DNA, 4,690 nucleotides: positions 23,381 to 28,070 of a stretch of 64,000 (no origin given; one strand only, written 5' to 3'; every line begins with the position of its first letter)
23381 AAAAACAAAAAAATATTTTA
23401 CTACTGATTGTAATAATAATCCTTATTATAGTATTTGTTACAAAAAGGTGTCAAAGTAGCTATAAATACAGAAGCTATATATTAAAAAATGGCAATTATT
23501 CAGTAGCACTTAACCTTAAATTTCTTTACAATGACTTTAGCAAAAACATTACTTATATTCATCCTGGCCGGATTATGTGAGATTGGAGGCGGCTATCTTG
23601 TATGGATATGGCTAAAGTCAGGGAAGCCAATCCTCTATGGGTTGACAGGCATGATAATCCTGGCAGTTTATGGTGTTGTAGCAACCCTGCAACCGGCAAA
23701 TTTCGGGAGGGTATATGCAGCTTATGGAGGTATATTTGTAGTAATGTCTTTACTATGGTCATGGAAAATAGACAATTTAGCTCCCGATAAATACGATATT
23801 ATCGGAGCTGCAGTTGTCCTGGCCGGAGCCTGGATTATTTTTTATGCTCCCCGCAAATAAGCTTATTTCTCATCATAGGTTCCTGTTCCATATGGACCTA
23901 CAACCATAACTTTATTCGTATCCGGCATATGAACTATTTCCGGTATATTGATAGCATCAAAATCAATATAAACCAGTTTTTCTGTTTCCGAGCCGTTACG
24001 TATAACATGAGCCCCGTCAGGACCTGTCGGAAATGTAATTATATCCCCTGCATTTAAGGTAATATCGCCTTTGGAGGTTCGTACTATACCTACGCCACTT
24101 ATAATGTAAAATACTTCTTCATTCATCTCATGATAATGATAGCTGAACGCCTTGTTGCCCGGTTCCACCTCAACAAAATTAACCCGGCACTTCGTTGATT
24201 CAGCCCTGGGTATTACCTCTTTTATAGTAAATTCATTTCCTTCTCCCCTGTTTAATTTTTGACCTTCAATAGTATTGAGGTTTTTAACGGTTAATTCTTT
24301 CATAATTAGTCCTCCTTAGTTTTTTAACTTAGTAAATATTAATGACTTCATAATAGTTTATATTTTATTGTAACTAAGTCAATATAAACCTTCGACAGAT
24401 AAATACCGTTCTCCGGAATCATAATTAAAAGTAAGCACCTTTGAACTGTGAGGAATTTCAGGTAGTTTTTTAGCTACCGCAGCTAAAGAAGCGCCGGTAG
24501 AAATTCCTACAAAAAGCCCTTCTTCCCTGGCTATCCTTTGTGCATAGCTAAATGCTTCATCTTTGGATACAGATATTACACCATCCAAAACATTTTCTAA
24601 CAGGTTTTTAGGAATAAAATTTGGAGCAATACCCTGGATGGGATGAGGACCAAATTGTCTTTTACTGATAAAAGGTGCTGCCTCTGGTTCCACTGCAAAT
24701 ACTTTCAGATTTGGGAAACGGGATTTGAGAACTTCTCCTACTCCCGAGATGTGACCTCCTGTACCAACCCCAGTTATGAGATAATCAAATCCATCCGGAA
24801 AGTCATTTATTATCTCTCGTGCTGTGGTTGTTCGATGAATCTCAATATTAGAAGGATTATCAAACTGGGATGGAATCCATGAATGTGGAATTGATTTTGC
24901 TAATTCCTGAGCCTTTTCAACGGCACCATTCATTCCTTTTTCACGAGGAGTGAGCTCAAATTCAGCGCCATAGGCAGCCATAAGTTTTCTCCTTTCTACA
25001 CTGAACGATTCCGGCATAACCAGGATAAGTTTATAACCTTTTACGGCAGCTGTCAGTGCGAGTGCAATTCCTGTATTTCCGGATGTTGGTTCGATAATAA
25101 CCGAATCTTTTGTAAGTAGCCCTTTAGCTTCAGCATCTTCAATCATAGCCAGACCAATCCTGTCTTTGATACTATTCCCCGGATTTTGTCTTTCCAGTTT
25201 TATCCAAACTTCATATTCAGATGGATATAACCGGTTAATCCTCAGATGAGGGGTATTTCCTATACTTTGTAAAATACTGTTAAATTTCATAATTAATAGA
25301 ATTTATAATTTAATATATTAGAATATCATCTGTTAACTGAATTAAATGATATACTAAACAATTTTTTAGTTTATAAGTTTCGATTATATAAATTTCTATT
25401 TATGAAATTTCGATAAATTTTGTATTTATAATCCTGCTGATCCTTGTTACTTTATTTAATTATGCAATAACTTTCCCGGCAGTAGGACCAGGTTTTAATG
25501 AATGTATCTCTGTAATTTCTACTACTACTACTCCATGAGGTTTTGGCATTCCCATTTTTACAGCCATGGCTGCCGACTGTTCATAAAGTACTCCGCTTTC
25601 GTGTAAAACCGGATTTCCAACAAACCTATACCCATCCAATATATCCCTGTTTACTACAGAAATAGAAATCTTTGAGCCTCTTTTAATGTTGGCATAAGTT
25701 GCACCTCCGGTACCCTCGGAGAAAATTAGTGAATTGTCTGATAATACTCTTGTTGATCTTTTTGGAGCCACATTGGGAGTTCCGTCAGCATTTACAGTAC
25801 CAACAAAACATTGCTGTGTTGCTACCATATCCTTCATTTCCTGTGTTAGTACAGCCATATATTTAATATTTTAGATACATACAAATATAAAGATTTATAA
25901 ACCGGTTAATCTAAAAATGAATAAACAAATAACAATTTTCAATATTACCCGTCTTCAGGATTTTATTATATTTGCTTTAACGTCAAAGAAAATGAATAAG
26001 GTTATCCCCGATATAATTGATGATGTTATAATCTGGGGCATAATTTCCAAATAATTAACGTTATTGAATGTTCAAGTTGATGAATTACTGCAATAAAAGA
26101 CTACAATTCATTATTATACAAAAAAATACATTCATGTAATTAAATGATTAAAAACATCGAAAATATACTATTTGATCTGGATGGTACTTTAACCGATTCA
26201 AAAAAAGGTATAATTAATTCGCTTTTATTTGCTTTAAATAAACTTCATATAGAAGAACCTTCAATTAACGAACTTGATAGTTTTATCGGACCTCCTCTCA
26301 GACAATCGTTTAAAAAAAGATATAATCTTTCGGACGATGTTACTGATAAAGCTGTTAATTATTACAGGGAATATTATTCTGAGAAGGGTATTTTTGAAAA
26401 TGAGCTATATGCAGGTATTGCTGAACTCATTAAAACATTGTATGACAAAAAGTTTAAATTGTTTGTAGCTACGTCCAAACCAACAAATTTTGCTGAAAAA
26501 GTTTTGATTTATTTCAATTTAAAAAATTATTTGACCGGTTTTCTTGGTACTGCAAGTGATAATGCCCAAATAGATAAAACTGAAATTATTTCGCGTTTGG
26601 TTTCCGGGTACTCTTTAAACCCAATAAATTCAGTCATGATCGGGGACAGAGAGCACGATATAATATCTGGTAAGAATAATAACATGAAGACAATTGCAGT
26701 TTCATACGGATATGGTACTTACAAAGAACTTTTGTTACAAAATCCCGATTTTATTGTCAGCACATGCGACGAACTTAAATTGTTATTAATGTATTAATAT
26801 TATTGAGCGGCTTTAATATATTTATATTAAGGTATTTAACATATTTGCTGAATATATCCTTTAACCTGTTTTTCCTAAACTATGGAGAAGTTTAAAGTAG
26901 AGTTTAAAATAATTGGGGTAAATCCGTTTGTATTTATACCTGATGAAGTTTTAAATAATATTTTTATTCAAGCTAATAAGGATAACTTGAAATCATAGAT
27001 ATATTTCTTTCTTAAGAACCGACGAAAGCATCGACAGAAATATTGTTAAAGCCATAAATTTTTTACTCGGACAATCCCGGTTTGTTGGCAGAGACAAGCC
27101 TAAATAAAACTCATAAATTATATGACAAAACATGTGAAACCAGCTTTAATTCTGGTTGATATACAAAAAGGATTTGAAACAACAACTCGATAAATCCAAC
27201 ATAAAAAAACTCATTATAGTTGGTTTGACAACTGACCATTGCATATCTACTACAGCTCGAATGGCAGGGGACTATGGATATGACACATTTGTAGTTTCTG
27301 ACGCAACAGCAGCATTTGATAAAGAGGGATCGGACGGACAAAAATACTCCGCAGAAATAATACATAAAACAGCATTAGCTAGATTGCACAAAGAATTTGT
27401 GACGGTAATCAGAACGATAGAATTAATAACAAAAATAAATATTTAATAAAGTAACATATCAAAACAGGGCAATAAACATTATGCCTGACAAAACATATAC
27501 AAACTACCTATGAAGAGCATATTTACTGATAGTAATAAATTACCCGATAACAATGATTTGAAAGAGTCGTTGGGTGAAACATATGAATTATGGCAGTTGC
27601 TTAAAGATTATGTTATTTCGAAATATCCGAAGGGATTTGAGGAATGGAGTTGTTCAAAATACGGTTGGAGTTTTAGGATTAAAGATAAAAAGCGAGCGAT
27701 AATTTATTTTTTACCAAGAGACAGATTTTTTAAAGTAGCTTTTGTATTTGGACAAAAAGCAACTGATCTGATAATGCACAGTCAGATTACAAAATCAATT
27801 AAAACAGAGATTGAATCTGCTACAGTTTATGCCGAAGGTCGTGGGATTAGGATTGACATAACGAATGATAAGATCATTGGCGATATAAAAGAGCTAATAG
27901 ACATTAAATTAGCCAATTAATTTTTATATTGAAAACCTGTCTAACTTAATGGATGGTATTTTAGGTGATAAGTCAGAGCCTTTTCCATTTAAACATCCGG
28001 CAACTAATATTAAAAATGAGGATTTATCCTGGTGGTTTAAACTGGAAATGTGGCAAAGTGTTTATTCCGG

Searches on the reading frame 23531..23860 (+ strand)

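Call 20: search_protein_families(library=pfam, proteins=[window:23531-23860:+])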
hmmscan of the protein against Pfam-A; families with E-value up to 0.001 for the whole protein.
window:23531-23860:+ (109 aa): 1 family
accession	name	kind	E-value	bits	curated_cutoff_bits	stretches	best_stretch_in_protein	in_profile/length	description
PF02694.21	UPF0060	-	6.1e-44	149.1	24.9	1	5-108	3-106/107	Uncharacterised BCR, YnfA/UPF0060 family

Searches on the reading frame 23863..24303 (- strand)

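Call 21: search_protein_families(library=pfam, proteins=[window:23863-24303:-])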
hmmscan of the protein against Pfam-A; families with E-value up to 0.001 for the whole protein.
window:23863-24303:- (146 aa): 4 families
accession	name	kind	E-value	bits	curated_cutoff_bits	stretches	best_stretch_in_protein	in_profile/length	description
PF07883.17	Cupin_2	-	3.7e-12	46.2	27.2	1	43-113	2-67/70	Cupin domain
PF05899.18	Cupin_3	-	2.4e-05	24.4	23.5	1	44-98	12-63/74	EutQ-like cupin domain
PF00190.28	Cupin_1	-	3.9e-05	23.7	22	1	53-119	46-117/151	Cupin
PF02311.25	AraC_binding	-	0.00061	20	21.1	1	50-93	13-55/135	AraC-like ligand binding domain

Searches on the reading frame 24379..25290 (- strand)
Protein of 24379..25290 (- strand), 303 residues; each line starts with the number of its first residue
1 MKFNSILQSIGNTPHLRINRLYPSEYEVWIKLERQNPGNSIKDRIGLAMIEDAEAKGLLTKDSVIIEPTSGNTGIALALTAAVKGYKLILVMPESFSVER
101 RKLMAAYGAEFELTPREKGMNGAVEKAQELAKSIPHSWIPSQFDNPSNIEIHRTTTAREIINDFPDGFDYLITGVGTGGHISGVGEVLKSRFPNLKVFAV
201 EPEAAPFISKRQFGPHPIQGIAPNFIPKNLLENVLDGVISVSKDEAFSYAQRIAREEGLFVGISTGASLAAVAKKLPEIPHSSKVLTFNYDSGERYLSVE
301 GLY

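Call 21: search_protein_families(library=pfam, proteins=[window:24379-25290:-])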
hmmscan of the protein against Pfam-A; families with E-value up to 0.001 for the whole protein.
window:24379-25290:- (303 aa): 1 family
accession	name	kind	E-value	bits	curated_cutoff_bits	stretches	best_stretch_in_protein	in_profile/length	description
PF00291.31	PALP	-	3e-69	234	35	1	7-288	2-292/295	Pyridoxal-phosphate dependent enzyme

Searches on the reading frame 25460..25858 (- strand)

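Call 21: search_protein_families(library=pfam, proteins=[window:25460-25858:-])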
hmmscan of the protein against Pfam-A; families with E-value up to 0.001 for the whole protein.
window:25460-25858:- (132 aa): 1 family
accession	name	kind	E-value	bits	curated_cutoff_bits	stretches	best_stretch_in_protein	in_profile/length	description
PF01243.27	PNPOx_N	-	8e-14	52.5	28.1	1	4-120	1-118/120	Pyridoxamine 5'-phosphate oxidase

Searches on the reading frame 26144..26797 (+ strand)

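Call 21: search_protein_families(library=pfam, proteins=[window:26144-26797:+])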
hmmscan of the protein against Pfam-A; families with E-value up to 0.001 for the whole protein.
window:26144-26797:+ (217 aa): 5 families
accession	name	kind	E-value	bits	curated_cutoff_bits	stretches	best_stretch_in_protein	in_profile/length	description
PF13419.12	HAD_2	-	1.7e-31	110.2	23.8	1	8-186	1-178/178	Haloacid dehalogenase-like hydrolase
PF00702.32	Hydrolase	-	5.1e-17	63.3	26.4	1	6-178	2-189/191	haloacid dehalogenase-like hydrolase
PF12710.13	HAD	-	2.3e-09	38.4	27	1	8-173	1-185/189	haloacid dehalogenase-like hydrolase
PF13242.12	Hydrolase_like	-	4.3e-09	36.6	22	1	148-210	9-74/75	HAD-hyrolase-like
PF08282.18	Hydrolase_3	-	2.1e-07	31.3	20.9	0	8-35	1-28/255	haloacid dehalogenase-like hydrolase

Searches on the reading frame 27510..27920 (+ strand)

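Call 21: search_protein_families(library=pfam, proteins=[window:27510-27920:+])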
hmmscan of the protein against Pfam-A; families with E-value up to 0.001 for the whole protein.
window:27510-27920:+ (136 aa): 1 family
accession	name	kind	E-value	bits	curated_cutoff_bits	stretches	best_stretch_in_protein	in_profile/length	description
PF12663.12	DUF3788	-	6.4e-30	104.2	25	1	10-133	2-127/128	Protein of unknown function (DUF3788)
